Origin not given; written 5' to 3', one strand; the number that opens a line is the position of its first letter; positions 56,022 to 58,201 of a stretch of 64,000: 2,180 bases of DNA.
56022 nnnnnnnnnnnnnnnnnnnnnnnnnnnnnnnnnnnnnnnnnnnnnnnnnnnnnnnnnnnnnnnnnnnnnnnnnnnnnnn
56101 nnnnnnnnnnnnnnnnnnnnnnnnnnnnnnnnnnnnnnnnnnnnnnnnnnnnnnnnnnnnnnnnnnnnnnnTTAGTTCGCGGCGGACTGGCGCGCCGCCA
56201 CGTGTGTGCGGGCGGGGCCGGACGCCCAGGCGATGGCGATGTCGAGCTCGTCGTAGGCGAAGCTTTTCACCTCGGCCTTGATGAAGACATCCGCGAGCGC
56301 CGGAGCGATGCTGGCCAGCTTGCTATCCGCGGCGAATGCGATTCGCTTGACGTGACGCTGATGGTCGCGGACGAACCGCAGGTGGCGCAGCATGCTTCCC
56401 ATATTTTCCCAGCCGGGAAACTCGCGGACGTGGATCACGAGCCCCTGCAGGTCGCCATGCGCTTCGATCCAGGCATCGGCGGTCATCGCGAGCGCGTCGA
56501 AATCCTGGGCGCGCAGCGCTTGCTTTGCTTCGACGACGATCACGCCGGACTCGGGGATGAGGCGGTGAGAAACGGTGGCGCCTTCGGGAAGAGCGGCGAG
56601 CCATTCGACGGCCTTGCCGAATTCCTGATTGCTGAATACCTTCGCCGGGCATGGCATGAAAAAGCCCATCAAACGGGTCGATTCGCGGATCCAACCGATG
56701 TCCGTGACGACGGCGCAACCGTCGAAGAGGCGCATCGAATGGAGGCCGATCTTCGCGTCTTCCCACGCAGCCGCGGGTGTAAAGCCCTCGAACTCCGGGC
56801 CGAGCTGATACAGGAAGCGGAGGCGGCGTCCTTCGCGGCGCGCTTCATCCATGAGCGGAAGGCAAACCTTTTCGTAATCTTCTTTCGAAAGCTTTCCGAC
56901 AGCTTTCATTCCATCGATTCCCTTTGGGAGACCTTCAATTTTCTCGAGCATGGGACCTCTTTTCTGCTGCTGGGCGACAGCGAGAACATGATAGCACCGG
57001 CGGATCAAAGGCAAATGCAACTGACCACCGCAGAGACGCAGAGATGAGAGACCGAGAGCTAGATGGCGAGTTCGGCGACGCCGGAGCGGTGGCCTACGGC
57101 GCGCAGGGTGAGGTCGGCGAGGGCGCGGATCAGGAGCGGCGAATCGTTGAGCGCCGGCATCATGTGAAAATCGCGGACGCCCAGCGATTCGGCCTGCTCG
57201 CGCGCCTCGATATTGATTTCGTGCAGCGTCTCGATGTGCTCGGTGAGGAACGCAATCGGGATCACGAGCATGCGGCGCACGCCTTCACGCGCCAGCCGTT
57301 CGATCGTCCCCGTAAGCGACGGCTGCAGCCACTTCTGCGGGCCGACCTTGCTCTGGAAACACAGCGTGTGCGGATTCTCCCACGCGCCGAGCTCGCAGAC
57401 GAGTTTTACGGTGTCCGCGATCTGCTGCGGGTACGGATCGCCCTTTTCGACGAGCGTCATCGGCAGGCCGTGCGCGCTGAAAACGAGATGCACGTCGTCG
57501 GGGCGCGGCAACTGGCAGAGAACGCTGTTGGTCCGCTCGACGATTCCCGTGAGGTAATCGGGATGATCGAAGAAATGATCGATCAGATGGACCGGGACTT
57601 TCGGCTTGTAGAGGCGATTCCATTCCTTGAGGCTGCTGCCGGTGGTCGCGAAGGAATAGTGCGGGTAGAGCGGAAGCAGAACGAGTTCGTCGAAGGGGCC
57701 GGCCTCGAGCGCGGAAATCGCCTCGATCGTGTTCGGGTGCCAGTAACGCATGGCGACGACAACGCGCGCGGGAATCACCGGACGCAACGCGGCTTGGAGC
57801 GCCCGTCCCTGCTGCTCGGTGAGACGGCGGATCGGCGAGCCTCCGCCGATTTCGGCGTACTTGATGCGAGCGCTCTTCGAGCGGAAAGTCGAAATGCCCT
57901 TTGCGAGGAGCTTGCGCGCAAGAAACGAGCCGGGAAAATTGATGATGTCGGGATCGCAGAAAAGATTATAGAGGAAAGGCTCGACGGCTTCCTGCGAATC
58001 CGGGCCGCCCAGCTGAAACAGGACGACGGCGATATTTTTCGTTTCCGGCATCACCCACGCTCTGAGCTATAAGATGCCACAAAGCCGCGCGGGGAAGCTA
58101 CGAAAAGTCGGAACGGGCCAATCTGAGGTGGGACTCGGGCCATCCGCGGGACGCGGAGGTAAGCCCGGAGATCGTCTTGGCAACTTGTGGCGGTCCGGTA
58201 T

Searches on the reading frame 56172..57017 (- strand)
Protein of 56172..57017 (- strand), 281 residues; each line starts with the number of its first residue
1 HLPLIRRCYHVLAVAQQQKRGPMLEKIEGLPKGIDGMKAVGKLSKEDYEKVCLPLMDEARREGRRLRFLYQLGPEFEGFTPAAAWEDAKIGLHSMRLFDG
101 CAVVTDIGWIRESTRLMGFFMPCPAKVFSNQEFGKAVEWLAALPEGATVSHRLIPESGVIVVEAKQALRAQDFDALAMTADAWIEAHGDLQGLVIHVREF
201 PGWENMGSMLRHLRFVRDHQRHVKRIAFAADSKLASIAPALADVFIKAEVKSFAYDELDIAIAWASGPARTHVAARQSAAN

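Call 31: find_related_loci(query=window:56172-57017:-, collection=genome_contigs, flank=8000)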
Query window:56172-57017:- (281 aa) in genome_contigs; peptide patterns used: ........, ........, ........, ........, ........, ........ (x = any residue, [..] = any of these).
103 stretches matched a pattern; 72 encode a relative of the query (tblastn E <= 1e-3); 72 distinct loci.
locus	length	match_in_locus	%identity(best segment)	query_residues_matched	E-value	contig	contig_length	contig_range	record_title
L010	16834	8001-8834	98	4-281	0e+0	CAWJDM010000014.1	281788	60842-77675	MAG: uncultured Acidobacteriota bacterium isolate MFD09286.bin.1.244 genome assembly, contig: contig_29786, whole genome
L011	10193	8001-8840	97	1-281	0e+0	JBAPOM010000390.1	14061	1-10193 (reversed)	MAG: Candidatus Acidiferrales bacterium isolate MFD01260_ilm_asm_bin34 k127_245641, whole genome shotgun sequence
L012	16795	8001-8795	97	17-281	2e-172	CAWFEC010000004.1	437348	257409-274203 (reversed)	MAG: uncultured Acidobacteriota bacterium isolate MFD05502.bin.2.34 genome assembly, contig: contig_22059, whole genome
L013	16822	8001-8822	84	8-281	5e-157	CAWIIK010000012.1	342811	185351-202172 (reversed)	MAG: uncultured Acidobacteriota bacterium isolate MFD05512.bin.1.30 genome assembly, contig: contig_8897, whole genome s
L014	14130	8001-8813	83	11-281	3e-156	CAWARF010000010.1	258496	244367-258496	MAG: uncultured Acidobacteriota bacterium isolate MFD04434.bin.1.184 genome assembly, contig: contig_51643, whole genome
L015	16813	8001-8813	82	11-281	9e-154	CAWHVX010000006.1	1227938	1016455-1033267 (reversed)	MAG: uncultured Acidobacteriota bacterium isolate MFD04463.bin.2.185 genome assembly, contig: contig_27094, whole genome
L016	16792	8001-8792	76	18-281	6e-139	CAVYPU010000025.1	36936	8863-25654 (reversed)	MAG: uncultured Acidobacteriota bacterium isolate MFD05512.bin.2.159 genome assembly, contig: contig_36268, whole genome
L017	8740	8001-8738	82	18-263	4e-138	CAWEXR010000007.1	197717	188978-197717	MAG: uncultured Acidobacteriota bacterium isolate MFD09222.bin.1.200 genome assembly, contig: contig_119572, whole genom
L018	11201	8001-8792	74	18-281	2e-136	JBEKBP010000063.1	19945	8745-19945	MAG: Candidatus Acidiferrales bacterium isolate SPRUCE 139 SPRUCE_139_63, whole genome shotgun sequence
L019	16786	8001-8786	74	19-280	1e-135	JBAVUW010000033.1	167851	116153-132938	MAG: Candidatus Acidiferrales bacterium isolate MFD02578_ilm_asm_bin27 k127_119371, whole genome shotgun sequence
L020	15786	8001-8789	74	19-281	8e-136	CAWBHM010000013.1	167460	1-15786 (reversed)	MAG: uncultured Acidobacteriaceae bacterium isolate MFD06714.bin.2.161 genome assembly, contig: contig_31993, whole geno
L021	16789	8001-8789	74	19-281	5e-135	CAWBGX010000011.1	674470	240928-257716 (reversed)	MAG: uncultured Acidobacteriota bacterium isolate MFD06714.bin.2.146 genome assembly, contig: contig_49367, whole genome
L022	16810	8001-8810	70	12-281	1e-134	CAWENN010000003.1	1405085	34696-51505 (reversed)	MAG: uncultured Acidobacteriota bacterium isolate MFD02248.bin.1.183 genome assembly, contig: contig_27578, whole genome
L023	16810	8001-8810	70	12-281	1e-134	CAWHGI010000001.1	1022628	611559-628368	MAG: uncultured Acidobacteriota bacterium isolate MFD00731.bin.3.121 genome assembly, contig: contig_12504, whole genome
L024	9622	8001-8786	74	19-280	1e-134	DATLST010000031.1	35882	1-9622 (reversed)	MAG TPA_asm: Candidatus Acidiferrales bacterium isolate SMAG_U13937 k141_463479, whole genome shotgun sequence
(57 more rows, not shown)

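Call 32: search_protein_families(library=pfam, proteins=[window:56172-57017:-])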
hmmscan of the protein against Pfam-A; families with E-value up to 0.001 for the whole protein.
window:56172-57017:- (281 aa): 1 family
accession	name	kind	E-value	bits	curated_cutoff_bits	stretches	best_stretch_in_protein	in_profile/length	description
PF11964.13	SpoIIAA-like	-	7.7e-41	139.5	25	2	37-141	4-106/106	SpoIIAA-like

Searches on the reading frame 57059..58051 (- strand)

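Call 32: search_protein_families(library=pfam, proteins=[window:57059-58051:-])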
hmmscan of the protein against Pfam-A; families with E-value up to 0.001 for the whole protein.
window:57059-58051:- (330 aa): 2 families
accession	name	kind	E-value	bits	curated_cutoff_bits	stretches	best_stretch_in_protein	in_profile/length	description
PF00762.24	Ferrochelatase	-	1.6e-103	346.5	27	1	7-316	2-314/317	Ferrochelatase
PF01903.22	CbiX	-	0.00077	20.2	22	0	242-312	36-105/106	CbiX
